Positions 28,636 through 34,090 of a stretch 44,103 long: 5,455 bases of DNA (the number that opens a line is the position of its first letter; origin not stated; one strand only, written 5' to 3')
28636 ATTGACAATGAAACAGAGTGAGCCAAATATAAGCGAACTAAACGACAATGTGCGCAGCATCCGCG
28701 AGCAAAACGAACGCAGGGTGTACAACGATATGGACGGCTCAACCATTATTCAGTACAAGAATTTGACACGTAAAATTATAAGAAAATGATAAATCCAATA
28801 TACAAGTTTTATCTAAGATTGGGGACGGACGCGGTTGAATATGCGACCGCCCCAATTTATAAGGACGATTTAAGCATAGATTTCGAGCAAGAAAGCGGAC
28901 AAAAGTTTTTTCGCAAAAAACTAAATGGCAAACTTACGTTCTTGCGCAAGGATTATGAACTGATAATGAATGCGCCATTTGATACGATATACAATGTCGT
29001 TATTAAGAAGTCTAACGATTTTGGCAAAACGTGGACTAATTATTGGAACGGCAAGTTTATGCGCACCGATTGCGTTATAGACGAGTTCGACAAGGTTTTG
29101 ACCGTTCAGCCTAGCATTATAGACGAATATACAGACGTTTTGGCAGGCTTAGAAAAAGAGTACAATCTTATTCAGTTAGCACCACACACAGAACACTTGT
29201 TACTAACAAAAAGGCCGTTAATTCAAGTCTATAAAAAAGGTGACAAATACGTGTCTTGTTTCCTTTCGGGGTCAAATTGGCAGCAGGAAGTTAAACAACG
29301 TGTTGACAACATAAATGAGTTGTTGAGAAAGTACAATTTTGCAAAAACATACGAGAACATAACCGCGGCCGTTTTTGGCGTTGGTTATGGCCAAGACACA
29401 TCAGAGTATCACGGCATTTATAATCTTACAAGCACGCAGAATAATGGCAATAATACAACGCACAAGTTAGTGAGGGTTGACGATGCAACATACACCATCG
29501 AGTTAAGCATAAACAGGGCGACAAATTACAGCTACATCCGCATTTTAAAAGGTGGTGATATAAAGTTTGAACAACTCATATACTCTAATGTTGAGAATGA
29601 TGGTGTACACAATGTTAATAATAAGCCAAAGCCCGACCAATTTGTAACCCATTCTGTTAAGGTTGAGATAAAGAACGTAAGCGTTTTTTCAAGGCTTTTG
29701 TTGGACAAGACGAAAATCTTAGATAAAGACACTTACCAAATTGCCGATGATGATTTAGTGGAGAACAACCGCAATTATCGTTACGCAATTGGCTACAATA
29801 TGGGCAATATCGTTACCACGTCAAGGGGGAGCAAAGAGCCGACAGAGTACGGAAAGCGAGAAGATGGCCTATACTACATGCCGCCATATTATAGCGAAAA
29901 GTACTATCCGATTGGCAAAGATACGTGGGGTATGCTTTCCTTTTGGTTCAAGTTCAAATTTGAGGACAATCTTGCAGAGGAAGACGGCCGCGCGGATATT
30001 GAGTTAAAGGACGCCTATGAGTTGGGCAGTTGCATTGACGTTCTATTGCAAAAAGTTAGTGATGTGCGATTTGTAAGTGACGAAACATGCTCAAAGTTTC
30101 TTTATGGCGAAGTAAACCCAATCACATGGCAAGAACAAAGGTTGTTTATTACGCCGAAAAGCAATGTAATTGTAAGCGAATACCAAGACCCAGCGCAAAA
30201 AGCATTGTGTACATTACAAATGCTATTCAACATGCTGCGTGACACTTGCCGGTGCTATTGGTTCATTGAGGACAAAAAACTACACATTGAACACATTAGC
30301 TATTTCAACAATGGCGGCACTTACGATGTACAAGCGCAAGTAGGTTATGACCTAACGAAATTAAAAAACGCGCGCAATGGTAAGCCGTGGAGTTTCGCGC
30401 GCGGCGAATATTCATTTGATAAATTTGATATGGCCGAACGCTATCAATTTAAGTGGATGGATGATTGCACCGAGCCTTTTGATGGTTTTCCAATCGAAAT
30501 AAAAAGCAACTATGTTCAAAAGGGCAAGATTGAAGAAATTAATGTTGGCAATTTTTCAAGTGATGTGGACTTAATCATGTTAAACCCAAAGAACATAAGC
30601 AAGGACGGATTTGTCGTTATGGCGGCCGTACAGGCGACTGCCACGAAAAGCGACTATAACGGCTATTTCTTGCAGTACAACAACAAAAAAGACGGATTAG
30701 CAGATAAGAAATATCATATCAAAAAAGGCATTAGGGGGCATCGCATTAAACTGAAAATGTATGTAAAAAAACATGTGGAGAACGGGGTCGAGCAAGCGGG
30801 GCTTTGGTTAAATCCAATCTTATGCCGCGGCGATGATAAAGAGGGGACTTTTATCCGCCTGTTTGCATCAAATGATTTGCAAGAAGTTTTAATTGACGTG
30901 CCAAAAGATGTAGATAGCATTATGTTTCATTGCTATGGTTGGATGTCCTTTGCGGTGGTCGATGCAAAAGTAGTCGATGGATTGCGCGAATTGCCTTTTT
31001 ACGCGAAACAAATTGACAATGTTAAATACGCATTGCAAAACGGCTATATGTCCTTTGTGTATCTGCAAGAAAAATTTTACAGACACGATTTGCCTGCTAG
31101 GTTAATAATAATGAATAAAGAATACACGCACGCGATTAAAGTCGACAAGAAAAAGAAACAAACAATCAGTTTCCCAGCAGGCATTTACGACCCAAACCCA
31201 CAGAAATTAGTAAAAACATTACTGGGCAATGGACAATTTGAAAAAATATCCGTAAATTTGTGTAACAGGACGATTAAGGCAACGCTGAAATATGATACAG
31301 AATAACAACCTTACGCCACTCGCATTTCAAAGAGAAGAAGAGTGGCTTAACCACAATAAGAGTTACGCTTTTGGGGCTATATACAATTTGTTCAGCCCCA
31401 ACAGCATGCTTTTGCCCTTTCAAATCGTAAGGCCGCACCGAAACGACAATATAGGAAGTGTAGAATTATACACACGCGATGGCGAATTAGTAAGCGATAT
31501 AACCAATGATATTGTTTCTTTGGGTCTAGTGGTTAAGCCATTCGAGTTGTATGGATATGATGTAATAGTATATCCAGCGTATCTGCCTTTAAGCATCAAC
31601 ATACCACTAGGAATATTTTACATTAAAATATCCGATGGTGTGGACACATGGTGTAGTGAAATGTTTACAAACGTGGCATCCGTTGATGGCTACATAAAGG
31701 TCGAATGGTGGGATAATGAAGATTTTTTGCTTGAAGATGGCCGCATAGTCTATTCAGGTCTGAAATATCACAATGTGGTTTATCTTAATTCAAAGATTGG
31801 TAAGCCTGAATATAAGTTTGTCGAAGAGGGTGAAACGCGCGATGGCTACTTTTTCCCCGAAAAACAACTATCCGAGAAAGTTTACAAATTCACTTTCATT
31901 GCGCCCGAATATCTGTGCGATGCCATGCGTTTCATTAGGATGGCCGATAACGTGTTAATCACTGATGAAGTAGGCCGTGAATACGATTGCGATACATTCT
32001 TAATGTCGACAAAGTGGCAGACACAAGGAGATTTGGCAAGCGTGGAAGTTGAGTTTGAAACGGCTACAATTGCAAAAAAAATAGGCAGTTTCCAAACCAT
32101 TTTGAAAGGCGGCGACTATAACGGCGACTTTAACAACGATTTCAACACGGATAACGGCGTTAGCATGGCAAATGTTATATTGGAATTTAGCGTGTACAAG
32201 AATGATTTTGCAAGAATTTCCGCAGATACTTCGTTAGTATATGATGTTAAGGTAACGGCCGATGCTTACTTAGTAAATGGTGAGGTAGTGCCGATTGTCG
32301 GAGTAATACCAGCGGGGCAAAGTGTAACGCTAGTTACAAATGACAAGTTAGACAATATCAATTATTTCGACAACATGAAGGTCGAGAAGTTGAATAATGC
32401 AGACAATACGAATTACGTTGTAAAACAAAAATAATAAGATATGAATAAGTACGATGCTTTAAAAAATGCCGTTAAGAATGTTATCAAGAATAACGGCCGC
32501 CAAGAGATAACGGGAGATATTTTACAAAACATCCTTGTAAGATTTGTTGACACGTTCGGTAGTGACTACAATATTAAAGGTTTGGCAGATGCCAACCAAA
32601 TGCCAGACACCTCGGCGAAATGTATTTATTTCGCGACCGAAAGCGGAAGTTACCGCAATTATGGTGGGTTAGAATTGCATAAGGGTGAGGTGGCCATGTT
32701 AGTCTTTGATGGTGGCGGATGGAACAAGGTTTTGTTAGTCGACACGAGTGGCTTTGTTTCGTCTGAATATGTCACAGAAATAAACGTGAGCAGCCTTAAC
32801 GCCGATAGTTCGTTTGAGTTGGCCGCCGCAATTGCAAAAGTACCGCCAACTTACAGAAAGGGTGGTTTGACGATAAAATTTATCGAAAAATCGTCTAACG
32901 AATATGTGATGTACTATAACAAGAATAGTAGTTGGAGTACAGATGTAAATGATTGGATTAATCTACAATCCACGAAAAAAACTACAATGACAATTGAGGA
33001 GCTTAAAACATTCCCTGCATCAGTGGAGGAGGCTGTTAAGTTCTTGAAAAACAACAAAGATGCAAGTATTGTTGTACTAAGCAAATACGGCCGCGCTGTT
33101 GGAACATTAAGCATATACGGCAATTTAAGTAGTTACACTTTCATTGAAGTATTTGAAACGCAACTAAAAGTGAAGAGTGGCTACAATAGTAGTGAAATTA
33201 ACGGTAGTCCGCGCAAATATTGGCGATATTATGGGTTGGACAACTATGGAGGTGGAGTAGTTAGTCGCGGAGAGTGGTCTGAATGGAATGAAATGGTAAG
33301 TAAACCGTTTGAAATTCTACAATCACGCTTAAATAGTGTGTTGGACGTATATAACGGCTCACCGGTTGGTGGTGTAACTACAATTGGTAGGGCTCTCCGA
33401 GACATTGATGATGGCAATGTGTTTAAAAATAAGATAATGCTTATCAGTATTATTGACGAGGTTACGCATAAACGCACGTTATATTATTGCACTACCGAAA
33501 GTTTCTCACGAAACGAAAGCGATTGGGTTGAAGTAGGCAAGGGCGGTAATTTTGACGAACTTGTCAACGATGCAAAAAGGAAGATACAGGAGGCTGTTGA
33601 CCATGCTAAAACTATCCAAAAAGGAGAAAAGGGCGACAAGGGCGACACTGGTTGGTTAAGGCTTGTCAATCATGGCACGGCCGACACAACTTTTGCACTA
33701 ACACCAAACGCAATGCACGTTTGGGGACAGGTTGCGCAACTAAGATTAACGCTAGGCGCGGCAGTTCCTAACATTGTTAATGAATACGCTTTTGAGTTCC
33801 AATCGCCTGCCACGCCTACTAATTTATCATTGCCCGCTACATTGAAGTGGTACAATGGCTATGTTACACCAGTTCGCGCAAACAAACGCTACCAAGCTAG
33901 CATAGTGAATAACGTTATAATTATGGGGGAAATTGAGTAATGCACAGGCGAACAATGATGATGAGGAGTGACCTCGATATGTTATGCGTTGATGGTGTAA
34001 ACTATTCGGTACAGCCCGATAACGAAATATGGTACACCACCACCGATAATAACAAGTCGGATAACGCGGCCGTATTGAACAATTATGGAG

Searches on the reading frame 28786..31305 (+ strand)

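Call 48: search_protein_families(library=phrogs, proteins=[window:28786-31305:+], max_evalue=0.01)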
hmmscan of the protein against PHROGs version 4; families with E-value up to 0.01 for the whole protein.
window:28786-31305:+ (839 aa): 1 family
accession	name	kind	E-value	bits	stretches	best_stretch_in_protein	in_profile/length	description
phrog_19383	-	unknown function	1.4e-168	563.8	2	21-635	128-749/844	-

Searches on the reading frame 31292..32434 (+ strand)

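Call 4: search_protein_families(library=pfam, proteins=[window:31292-32434:+], max_evalue=0.1)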
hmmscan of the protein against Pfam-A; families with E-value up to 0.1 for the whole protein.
window:31292-32434:+ (380 aa): 0 families

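Call 48: search_protein_families(library=phrogs, proteins=[window:31292-32434:+], max_evalue=0.01)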
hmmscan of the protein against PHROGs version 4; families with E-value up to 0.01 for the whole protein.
window:31292-32434:+ (380 aa): 2 families
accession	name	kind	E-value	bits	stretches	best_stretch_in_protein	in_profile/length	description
phrog_35885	-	unknown function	1.8e-83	281.2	1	1-286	2-289/290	-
phrog_33450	-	tail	1.4e-38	132.8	1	4-282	4-283/2038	tail fiber protein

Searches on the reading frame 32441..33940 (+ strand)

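Call 4: search_protein_families(library=pfam, proteins=[window:32441-33940:+], max_evalue=0.1)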
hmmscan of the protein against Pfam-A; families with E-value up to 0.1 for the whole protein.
window:32441-33940:+ (499 aa): 2 families
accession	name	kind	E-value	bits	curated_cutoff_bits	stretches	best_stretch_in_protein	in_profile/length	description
PF05871.18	ESCRT-II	-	0.0011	19.7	27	1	144-190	79-125/138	ESCRT-II complex subunit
PF11646.13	DUF3258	-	0.074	13.6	25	0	338-374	13-49/116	Protein of unknown function DUF3258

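Call 48: search_protein_families(library=phrogs, proteins=[window:32441-33940:+], max_evalue=0.01)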
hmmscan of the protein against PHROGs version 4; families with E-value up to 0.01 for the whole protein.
window:32441-33940:+ (499 aa): 1 family
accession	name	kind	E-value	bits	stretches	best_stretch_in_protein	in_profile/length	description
phrog_36068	-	unknown function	3.1e-11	42.8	1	5-104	4-103/1258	-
